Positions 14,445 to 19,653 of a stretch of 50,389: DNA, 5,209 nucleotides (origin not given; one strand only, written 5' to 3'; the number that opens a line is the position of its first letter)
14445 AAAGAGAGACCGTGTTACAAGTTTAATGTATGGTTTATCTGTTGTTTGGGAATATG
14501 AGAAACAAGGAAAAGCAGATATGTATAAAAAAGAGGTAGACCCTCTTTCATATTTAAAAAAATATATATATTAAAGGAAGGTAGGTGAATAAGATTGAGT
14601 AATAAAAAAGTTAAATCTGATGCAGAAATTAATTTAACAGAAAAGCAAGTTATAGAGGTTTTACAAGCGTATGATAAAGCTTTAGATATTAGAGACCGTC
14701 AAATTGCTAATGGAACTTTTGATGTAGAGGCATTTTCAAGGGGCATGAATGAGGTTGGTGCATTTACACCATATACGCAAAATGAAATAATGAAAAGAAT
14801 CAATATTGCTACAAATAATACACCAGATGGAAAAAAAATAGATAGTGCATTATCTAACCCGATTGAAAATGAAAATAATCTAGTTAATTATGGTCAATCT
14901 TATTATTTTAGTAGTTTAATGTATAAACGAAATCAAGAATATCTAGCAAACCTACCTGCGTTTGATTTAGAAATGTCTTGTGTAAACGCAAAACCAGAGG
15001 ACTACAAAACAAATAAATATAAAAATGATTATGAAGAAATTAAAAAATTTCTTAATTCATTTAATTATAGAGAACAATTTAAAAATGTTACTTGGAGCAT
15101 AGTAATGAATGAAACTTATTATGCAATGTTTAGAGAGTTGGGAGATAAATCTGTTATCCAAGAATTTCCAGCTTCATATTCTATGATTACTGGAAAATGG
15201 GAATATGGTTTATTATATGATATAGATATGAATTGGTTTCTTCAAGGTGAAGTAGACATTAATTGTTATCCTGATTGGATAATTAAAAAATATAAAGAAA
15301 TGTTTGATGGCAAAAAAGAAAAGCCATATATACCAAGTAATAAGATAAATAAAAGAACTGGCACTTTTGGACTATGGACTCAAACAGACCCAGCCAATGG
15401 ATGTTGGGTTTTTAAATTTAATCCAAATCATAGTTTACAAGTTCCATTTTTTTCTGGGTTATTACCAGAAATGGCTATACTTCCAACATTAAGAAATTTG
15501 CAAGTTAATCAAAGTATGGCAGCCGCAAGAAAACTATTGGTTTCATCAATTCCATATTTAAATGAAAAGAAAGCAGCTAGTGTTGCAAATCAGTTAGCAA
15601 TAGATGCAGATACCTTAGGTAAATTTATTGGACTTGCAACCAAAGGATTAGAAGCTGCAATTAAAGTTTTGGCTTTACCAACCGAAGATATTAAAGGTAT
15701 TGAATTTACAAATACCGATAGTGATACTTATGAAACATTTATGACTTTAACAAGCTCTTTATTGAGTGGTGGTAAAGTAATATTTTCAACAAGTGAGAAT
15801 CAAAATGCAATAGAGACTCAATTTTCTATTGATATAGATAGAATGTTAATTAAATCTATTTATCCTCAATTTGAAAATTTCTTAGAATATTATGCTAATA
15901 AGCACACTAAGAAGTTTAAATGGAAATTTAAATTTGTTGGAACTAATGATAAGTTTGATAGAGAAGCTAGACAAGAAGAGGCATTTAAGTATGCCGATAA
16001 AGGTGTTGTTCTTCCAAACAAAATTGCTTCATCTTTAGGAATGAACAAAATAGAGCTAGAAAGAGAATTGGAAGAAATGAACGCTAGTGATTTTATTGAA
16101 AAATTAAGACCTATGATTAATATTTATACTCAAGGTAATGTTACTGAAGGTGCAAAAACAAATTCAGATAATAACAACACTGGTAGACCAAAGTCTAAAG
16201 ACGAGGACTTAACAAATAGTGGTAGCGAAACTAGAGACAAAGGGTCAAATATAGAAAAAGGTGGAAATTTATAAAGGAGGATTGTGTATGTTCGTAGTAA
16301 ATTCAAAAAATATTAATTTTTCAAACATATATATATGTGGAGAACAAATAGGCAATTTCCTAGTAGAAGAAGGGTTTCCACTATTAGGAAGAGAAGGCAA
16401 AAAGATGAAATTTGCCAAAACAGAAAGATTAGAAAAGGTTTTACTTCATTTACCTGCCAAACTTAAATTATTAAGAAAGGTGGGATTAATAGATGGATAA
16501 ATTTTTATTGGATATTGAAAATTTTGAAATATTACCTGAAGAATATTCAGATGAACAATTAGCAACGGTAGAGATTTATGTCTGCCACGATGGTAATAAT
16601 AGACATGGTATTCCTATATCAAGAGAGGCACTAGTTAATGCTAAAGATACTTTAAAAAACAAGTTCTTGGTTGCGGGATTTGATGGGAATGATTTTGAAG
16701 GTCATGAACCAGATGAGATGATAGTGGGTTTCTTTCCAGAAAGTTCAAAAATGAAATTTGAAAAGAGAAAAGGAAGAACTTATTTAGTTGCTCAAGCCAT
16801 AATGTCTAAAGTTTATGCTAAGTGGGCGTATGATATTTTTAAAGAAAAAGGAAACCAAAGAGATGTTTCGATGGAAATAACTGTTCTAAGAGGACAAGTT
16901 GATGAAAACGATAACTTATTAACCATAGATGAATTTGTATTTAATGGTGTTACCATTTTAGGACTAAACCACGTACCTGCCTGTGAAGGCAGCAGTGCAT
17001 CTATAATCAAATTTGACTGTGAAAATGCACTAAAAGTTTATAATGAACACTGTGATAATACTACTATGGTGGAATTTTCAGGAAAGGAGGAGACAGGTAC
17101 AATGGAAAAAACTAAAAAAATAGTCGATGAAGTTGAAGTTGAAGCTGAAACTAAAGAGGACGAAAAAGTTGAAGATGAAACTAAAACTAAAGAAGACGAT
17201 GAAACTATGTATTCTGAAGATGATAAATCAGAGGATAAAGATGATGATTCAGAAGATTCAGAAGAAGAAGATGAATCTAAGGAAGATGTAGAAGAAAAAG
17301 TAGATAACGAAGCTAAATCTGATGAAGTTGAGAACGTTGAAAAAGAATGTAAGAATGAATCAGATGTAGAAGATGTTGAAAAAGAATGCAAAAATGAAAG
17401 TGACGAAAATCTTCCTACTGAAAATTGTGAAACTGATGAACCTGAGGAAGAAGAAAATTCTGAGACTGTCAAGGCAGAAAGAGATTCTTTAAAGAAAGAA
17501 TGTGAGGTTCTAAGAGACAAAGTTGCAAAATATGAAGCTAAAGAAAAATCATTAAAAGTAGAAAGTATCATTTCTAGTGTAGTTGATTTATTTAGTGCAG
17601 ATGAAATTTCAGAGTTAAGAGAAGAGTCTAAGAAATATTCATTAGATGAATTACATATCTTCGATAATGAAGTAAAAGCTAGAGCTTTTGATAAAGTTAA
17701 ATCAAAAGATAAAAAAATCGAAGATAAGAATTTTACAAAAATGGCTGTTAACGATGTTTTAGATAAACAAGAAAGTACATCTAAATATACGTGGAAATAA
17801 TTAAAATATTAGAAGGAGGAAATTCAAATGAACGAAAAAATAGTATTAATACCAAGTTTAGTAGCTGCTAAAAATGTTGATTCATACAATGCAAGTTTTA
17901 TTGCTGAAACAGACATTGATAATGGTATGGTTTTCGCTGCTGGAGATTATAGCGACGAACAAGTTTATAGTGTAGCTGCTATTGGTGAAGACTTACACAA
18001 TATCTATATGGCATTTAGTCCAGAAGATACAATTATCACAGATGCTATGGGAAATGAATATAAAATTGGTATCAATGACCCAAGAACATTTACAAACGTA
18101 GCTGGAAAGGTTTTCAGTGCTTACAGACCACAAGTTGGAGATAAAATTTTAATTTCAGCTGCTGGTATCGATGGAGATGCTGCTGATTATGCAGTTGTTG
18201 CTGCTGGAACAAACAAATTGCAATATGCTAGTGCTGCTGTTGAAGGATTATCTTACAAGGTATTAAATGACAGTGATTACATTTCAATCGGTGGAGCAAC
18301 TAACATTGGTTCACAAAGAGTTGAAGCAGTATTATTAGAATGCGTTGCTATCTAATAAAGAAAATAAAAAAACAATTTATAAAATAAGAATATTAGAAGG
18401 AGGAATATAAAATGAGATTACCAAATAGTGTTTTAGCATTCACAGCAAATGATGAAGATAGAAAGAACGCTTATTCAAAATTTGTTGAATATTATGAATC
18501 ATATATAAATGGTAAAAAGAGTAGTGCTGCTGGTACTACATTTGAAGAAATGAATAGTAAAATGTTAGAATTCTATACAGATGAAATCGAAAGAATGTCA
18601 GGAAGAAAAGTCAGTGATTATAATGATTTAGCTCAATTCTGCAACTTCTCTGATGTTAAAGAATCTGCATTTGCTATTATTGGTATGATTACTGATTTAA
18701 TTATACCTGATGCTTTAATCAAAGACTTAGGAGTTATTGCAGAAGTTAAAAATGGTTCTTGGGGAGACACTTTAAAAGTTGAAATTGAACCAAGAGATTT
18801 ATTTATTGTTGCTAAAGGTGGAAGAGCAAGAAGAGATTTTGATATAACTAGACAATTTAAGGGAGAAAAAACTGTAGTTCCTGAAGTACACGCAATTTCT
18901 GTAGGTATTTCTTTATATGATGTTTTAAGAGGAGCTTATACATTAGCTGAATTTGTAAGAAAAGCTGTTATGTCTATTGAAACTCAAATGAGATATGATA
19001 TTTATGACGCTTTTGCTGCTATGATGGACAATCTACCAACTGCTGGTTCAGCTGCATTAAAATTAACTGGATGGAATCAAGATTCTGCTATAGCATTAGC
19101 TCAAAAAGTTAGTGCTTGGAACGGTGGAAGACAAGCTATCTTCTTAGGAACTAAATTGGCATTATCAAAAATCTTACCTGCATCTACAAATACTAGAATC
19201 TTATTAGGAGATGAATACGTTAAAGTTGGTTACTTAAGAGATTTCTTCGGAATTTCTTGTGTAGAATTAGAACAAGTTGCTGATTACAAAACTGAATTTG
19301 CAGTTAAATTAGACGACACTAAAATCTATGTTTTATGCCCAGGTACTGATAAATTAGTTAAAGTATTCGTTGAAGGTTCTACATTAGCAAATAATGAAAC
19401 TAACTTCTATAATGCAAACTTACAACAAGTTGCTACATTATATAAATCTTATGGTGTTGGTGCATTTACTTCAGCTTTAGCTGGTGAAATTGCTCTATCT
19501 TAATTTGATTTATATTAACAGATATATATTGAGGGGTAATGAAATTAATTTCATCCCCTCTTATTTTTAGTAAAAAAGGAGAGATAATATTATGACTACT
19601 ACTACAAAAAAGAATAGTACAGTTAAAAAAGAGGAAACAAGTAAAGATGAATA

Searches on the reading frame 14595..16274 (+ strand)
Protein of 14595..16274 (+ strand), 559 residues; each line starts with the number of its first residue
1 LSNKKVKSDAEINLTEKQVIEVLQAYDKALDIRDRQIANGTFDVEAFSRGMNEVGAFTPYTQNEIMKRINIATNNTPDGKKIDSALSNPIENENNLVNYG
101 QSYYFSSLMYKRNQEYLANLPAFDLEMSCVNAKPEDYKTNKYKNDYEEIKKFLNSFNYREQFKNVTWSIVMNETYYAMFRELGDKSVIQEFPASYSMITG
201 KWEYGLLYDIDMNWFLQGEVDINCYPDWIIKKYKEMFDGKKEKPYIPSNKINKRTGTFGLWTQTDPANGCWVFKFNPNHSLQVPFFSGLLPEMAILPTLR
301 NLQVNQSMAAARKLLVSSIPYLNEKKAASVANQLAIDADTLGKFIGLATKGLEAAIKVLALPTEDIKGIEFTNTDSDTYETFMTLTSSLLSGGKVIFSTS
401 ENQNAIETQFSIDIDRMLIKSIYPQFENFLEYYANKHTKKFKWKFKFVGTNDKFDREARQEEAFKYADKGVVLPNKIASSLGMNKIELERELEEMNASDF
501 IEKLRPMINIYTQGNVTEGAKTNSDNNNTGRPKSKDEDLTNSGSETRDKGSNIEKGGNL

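Call 68: search_protein_families(library=phrogs, proteins=[window:14595-16274:+], max_evalue=0.00001)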
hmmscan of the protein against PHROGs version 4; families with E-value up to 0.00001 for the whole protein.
window:14595-16274:+ (559 aa): 1 family
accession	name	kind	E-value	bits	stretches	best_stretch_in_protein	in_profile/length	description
phrog_2739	-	head and packaging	4.9e-50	171.6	1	62-552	31-498/501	portal protein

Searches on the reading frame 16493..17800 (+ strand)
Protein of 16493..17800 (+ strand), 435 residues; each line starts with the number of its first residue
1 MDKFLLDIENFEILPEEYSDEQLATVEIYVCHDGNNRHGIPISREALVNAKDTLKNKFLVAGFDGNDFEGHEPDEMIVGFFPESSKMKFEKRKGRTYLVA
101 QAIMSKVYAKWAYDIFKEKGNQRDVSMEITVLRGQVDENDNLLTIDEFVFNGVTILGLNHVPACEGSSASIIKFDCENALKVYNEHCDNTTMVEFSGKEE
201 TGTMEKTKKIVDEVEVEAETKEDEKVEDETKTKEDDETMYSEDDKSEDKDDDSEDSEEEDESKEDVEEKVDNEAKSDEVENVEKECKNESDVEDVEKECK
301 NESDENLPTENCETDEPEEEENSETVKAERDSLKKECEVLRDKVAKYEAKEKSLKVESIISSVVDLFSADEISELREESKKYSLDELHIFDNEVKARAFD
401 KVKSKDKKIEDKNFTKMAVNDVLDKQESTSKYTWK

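Call 68: search_protein_families(library=phrogs, proteins=[window:16493-17800:+], max_evalue=0.00001)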
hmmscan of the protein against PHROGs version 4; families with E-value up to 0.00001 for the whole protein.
window:16493-17800:+ (435 aa): 1 family
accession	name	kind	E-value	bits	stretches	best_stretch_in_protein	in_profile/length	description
phrog_3313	-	unknown function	1.4e-37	130.9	1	10-428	12-466/480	-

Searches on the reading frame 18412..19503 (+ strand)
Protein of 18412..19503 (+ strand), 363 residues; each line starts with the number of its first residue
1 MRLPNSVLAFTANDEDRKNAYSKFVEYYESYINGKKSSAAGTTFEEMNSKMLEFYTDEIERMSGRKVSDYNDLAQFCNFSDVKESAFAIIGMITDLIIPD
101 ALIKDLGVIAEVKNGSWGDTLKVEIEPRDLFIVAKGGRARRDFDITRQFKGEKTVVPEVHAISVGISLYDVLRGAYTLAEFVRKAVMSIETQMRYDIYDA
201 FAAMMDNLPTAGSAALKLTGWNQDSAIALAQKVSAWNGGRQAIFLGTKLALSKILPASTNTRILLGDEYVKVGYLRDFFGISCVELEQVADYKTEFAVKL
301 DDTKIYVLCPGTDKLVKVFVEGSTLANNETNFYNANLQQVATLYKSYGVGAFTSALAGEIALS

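Call 68: search_protein_families(library=phrogs, proteins=[window:18412-19503:+], max_evalue=0.00001)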
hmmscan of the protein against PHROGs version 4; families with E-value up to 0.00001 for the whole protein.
window:18412-19503:+ (363 aa): 2 families
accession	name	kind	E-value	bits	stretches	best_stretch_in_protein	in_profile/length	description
phrog_4088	-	unknown function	1.6e-40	140.4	1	77-359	49-328/332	-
phrog_22779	-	unknown function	2.7e-10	41.2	1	187-363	31-205/205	-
